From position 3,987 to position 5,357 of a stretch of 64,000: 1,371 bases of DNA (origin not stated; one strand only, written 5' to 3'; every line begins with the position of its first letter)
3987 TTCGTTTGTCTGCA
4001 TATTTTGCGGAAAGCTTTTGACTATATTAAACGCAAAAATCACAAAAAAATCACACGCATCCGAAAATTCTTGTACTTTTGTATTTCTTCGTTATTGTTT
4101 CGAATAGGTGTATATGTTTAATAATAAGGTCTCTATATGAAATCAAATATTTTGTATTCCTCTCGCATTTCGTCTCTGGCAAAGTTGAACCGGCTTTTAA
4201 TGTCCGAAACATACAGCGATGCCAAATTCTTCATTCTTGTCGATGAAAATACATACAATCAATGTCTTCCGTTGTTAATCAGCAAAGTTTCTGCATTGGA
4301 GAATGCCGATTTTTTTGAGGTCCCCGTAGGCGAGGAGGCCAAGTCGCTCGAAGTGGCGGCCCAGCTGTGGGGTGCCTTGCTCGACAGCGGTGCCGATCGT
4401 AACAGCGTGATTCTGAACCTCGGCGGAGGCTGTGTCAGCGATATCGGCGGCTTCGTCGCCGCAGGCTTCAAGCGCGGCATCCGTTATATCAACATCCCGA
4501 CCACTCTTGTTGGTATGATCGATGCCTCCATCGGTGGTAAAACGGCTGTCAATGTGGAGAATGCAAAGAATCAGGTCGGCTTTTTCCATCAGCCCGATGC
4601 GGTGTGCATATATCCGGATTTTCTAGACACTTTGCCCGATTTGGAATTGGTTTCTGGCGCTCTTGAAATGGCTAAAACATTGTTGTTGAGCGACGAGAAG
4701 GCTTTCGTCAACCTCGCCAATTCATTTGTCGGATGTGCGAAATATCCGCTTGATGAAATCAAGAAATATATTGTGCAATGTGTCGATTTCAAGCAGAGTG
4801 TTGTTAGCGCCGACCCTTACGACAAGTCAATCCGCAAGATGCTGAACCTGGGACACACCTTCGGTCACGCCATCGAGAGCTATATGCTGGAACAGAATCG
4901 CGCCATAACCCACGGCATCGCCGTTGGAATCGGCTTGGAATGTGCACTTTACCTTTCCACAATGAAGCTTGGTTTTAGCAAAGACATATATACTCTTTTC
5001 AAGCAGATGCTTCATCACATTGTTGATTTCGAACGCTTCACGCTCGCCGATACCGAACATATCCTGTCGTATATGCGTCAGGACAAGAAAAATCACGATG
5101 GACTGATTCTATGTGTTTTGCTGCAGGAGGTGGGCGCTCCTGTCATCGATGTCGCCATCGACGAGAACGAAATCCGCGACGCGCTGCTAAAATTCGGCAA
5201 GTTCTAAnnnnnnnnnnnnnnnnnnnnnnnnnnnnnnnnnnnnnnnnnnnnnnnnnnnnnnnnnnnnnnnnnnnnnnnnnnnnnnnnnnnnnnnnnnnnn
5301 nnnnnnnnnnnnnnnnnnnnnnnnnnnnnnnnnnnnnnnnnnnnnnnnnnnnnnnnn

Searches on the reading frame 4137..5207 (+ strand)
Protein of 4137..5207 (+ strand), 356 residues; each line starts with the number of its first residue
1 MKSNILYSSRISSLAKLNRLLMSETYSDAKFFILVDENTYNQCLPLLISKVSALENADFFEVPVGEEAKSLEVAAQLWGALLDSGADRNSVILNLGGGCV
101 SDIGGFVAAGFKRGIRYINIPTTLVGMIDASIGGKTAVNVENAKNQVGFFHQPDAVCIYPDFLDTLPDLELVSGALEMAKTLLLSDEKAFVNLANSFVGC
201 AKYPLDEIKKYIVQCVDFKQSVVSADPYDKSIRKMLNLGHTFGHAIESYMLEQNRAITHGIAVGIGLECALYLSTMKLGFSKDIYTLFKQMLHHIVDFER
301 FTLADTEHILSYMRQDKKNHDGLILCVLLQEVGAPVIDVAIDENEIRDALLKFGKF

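Call 61: search_protein_families(library=pfam, proteins=[window:4137-5207:+], max_evalue=0.00001)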
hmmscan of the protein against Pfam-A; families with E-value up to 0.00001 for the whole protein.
window:4137-5207:+ (356 aa): 2 families
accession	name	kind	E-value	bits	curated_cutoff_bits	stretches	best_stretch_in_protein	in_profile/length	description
PF01761.26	DHQ_synthase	-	3e-41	140.1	24.2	1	61-171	3-113/115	3-dehydroquinate synthase N-terminal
PF24621.2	DHQS_C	-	4.1e-29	101.8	27.6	1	174-319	1-144/144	3-dehydroquinate synthase C-terminal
